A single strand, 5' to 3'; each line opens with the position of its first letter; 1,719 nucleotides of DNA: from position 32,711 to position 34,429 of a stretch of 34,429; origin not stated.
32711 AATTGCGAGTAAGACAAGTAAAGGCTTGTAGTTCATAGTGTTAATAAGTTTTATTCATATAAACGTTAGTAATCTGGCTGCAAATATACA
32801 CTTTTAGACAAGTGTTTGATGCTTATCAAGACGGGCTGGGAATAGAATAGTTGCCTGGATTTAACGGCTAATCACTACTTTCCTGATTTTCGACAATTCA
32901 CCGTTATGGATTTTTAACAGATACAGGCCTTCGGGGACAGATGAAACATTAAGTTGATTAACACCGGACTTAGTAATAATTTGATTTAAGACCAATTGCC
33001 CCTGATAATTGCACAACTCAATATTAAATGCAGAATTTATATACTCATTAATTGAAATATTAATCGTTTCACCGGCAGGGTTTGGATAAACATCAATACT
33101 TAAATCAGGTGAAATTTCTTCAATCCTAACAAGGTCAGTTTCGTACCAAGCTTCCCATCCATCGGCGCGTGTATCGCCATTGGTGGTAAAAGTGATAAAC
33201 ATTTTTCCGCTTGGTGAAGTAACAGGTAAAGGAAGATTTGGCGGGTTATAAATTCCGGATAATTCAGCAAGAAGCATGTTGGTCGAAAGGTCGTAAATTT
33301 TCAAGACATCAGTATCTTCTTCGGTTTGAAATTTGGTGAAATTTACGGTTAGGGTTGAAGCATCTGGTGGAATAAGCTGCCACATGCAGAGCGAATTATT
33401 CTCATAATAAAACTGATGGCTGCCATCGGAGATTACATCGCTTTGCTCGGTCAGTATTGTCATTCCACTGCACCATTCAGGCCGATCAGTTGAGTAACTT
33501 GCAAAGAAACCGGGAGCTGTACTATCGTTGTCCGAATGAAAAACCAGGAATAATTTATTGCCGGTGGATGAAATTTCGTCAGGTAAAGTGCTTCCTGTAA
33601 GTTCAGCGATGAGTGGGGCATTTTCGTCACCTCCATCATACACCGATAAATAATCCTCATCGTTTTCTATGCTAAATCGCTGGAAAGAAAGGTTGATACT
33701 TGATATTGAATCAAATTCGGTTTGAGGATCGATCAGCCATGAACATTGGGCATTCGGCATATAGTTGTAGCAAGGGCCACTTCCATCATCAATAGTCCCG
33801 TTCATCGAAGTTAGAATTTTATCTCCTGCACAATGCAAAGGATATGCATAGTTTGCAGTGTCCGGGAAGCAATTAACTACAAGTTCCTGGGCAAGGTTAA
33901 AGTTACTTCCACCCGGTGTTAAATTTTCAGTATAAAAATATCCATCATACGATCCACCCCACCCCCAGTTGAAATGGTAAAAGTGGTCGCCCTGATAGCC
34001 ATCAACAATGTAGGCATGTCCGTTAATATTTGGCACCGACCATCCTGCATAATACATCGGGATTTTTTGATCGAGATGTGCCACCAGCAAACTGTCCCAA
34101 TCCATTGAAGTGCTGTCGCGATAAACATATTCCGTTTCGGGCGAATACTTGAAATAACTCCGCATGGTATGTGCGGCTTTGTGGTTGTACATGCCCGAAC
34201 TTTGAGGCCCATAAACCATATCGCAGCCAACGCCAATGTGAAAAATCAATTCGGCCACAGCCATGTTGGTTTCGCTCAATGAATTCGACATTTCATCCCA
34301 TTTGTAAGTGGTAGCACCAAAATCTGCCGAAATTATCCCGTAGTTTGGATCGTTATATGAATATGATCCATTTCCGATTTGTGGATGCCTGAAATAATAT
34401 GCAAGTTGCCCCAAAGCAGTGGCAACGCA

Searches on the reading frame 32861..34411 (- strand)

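Call 6: search_protein_families(library=pfam, proteins=[window:32861-34411:-], max_evalue=0.01)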
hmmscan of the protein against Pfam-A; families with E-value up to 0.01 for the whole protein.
window:32861-34411:- (516 aa): 4 families
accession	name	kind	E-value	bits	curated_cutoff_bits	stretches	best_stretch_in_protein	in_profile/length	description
PF01640.23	Peptidase_C10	-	2.8e-40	139.1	26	1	2-159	30-194/194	Peptidase C10 family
PF00431.26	CUB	-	5.8e-33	113.9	21.4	2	194-306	1-110/110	CUB domain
PF18962.6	Por_Secre_tail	-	2.7e-15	56.8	27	1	441-514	1-75/75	Secretion system C-terminal sorting domain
PF23062.1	CUB_M02D8_5_3rd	-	0.00035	20.9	32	0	326-377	14-69/114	M02D8_5-like, third CUB domain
